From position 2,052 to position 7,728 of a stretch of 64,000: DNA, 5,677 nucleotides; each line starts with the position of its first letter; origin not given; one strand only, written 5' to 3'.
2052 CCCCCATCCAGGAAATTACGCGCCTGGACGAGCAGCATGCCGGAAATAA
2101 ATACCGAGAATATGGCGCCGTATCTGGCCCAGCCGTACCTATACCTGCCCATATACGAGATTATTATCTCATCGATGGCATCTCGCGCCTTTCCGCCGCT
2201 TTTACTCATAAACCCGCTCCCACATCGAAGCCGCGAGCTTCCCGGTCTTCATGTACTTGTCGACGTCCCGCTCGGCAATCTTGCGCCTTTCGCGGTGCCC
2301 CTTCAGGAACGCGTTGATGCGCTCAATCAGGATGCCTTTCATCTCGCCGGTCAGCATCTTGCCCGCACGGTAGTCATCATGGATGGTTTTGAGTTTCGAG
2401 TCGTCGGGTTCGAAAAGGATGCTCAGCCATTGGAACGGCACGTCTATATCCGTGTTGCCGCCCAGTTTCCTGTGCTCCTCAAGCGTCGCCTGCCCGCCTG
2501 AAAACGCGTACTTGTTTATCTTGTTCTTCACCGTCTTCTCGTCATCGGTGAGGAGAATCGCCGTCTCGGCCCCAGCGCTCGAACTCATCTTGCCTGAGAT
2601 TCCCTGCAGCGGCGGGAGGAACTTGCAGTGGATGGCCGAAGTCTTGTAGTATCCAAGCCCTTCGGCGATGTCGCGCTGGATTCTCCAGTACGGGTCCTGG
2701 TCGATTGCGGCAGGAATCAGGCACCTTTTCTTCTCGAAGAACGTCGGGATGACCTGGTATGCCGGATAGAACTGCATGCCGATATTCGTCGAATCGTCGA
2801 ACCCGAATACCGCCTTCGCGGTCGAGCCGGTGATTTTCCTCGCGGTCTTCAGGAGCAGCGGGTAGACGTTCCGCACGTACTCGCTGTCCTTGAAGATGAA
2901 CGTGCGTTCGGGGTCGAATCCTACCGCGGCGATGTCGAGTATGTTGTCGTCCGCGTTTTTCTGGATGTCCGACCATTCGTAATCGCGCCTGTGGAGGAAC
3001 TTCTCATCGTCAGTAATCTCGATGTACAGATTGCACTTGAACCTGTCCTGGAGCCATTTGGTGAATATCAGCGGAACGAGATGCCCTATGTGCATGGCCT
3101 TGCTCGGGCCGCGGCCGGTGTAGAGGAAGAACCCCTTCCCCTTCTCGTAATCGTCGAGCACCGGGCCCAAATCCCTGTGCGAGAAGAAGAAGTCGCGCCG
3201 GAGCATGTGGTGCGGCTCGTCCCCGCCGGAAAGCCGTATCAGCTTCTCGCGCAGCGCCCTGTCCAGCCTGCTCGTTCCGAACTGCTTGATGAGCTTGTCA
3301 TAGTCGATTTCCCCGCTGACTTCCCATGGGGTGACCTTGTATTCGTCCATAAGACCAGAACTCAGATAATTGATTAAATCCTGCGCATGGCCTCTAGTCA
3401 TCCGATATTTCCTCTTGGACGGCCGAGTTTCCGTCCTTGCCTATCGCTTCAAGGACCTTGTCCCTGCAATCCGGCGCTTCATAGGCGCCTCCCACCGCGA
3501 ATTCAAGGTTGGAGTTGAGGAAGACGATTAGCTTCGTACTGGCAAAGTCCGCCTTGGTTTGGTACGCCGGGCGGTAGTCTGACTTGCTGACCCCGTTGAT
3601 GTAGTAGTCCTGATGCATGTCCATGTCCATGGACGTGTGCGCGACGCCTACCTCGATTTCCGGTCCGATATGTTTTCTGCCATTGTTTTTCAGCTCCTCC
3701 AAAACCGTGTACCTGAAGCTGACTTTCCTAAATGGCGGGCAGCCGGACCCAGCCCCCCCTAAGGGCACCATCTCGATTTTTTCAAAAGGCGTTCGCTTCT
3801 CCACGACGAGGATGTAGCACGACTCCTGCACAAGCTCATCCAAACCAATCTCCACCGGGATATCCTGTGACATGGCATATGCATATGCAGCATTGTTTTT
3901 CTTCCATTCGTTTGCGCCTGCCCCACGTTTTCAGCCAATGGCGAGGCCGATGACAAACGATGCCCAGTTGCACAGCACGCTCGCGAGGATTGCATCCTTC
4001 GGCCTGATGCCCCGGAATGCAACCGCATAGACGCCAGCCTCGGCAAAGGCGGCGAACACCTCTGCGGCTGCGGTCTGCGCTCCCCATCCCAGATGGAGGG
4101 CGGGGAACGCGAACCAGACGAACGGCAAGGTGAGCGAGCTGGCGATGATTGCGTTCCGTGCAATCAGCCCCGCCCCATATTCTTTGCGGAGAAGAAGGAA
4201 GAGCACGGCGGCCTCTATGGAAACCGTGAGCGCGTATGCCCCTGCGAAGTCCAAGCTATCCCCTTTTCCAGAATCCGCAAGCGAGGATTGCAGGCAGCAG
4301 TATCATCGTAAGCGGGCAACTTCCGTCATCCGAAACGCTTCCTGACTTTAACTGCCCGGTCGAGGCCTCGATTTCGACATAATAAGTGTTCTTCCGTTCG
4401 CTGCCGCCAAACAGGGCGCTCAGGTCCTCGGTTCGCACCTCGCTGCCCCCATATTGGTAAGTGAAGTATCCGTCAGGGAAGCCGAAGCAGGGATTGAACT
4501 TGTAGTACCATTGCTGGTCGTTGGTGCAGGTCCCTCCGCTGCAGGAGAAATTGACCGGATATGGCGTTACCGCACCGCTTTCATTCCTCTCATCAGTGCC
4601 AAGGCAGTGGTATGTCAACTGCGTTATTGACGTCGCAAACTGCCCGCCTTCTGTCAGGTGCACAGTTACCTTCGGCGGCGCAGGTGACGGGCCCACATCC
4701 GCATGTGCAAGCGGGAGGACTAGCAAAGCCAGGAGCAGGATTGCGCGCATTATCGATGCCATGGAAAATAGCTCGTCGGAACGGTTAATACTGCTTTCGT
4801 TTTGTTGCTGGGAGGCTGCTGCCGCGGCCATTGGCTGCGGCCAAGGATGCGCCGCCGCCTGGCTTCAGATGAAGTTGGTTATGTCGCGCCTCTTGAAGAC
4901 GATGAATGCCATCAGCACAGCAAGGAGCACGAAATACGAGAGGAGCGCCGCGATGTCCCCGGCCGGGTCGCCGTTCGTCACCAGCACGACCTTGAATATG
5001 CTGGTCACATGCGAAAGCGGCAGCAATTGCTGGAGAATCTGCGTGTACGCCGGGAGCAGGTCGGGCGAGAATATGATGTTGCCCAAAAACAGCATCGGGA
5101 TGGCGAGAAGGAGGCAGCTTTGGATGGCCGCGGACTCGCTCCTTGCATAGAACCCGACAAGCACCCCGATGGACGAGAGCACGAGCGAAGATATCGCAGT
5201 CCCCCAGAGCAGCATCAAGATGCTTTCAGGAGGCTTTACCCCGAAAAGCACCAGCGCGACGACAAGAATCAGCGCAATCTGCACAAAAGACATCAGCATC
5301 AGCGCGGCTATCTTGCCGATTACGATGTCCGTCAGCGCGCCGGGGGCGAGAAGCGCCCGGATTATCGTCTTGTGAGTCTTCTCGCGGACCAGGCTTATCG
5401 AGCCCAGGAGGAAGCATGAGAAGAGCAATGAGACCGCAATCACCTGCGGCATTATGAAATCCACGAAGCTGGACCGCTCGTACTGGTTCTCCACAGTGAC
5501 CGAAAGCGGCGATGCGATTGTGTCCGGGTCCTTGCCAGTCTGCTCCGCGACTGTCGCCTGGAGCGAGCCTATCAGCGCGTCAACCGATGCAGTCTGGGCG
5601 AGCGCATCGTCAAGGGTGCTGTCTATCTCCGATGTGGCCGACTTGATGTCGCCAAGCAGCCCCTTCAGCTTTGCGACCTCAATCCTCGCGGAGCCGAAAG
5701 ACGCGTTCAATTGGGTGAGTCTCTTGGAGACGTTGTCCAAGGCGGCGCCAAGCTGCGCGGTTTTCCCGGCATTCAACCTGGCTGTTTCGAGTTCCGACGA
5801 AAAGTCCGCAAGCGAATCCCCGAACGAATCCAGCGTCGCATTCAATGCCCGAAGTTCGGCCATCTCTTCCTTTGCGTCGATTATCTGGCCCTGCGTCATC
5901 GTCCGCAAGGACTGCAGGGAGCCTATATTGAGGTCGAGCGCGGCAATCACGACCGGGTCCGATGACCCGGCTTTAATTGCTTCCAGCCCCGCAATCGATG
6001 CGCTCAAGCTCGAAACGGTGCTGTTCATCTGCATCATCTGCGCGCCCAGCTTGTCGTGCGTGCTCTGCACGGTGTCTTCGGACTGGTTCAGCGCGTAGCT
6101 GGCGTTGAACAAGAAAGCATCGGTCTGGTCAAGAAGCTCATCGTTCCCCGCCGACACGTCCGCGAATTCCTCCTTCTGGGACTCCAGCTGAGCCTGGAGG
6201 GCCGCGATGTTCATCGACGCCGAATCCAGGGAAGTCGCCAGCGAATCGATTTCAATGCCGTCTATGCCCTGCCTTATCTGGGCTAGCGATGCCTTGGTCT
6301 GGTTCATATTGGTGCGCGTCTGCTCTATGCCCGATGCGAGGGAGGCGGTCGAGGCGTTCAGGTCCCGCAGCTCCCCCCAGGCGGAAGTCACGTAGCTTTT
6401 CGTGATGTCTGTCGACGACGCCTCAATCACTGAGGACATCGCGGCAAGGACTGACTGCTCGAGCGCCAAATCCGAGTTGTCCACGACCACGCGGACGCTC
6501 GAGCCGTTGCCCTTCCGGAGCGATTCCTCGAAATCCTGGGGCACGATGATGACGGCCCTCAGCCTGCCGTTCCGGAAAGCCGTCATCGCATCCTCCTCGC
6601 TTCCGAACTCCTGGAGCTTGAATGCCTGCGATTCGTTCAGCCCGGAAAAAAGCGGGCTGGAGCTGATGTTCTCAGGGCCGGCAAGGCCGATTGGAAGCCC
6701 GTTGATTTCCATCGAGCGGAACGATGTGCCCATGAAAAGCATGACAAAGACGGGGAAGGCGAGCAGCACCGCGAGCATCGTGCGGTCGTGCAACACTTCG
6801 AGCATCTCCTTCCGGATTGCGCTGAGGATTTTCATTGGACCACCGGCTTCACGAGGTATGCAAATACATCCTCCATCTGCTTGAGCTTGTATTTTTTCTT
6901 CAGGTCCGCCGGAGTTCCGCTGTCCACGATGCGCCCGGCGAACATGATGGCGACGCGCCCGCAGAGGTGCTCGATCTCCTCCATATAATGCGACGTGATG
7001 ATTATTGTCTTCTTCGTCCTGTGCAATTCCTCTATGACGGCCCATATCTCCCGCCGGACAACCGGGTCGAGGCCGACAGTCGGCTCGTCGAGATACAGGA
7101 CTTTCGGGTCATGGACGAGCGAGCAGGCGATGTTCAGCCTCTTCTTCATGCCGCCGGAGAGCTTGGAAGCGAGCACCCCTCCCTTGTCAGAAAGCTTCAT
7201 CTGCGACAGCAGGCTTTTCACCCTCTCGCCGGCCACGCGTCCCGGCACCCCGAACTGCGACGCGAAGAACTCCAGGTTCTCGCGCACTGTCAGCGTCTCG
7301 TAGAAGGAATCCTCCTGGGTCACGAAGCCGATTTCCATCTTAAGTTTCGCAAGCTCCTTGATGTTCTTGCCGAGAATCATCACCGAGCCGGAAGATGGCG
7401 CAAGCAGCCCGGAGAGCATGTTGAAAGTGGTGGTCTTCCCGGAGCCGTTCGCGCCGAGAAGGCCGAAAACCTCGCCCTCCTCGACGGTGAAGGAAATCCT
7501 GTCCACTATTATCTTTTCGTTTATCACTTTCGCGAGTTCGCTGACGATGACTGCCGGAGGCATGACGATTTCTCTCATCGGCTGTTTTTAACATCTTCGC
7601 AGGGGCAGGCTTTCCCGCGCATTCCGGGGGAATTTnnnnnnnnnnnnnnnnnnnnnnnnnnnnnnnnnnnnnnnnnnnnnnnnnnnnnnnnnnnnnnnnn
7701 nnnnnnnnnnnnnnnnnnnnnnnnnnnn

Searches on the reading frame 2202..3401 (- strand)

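Call 28: search_protein_families(library=pfam, proteins=[window:2202-3401:-], max_evalue=0.001)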
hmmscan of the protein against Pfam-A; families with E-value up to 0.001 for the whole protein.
window:2202-3401:- (399 aa): 1 family
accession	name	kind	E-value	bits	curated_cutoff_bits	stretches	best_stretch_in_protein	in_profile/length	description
PF00579.31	tRNA-synt_1b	-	1.4e-19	70.9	21.1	1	91-367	6-292/292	tRNA synthetases class I (W and Y)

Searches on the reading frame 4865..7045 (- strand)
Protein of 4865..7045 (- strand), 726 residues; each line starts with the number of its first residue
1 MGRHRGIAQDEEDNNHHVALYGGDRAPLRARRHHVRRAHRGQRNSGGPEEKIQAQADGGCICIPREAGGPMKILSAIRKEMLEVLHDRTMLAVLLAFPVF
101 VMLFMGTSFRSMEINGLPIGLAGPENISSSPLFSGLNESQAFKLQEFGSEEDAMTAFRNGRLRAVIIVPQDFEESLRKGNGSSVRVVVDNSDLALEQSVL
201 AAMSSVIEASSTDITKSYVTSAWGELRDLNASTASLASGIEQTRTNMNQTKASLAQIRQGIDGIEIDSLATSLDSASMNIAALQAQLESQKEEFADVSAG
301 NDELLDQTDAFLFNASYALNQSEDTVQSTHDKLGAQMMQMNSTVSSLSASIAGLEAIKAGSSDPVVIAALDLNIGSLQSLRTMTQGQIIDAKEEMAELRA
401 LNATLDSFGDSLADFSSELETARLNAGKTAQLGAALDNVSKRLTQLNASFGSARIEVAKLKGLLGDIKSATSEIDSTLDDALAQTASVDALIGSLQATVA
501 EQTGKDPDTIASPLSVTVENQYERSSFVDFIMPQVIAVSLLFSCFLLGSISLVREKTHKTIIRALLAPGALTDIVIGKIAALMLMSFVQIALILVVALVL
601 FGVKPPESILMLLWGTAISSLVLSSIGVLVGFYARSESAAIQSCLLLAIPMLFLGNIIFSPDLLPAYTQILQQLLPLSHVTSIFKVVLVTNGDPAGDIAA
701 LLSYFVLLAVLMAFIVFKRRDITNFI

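Call 28: search_protein_families(library=pfam, proteins=[window:4865-7045:-], max_evalue=0.001)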
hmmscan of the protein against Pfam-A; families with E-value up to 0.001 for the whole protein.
window:4865-7045:- (726 aa): 5 families
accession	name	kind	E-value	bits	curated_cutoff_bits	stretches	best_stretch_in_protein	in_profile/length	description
PF12698.13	ABC2_membrane_3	-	8e-35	121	31.6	2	470-716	97-345/347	ABC-2 family transporter protein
PF01061.29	ABC2_membrane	-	2e-20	73.7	26.9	1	530-687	51-209/211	ABC-2 type transporter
PF12679.13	ABC2_membrane_2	-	4.3e-09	36.5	27.2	1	473-722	72-283/283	ABC-2 family transporter protein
PF04513.17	Baculo_PEP_C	-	0.00012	22.6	38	0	265-355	17-105/140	Baculovirus polyhedron envelope protein, PEP, C terminus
PF07889.17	DUF1664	-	0.0002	21.8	34.6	0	268-355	38-121/124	Protein of unknown function (DUF1664)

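Call 72: search_protein_families(library=padloc, proteins=[window:4865-7045:-], max_evalue=0.01)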
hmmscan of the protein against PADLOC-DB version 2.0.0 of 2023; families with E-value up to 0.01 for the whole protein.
window:4865-7045:- (726 aa): 11 families
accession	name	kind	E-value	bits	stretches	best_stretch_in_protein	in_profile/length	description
PDLC03865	LmuB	-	9.1e-06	22.1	1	207-486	563-823/1007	-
PDLC00519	JetC1|JetC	-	3.2e-05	20.3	1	232-464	239-464/1097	DUF3584 domain; MukB-like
PDLC03860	LmuB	-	0.00026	17.7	0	314-492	178-356/565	-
PDLC00580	JetC3|JetC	-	0.00029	17.2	0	231-353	256-379/1068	DUF3584 domain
PDLC02668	DndD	-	0.00063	16.8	0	219-322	383-484/659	DndD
PDLC03859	LmuB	-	0.00064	17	0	240-480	271-481/611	-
PDLC00581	JetC3|JetC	-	0.00076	15.4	1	200-501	331-634/1473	DUF3584 domain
PDLC03868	LmuB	-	0.00086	15.7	1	222-503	197-472/1035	-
PDLC00551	JetC2|JetC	-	0.0016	14.4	1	265-494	749-981/1365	DUF3584 domain; MukB-like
PDLC02722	PbeC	-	0.0017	15.1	0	376-496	365-482/643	PbeC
PDLC01824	CARF2--CARF_HEPN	-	0.0035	14.9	0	373-485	167-262/376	-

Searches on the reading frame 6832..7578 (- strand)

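Call 28: search_protein_families(library=pfam, proteins=[window:6832-7578:-], max_evalue=0.001)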
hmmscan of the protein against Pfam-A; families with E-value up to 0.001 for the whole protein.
window:6832-7578:- (248 aa): 3 families
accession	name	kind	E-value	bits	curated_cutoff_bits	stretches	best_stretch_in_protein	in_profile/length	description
PF00005.33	ABC_tran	-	1.2e-34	120.2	25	1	26-167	2-136/137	ABC transporter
PF13304.12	AAA_21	-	4.9e-14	53.5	27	1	114-197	220-298/304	AAA domain, putative AbiEii toxin, Type IV TA system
PF02463.25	SMC_N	-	0.00011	22.2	40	1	37-199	26-199/220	RecF/RecN/SMC N terminal domain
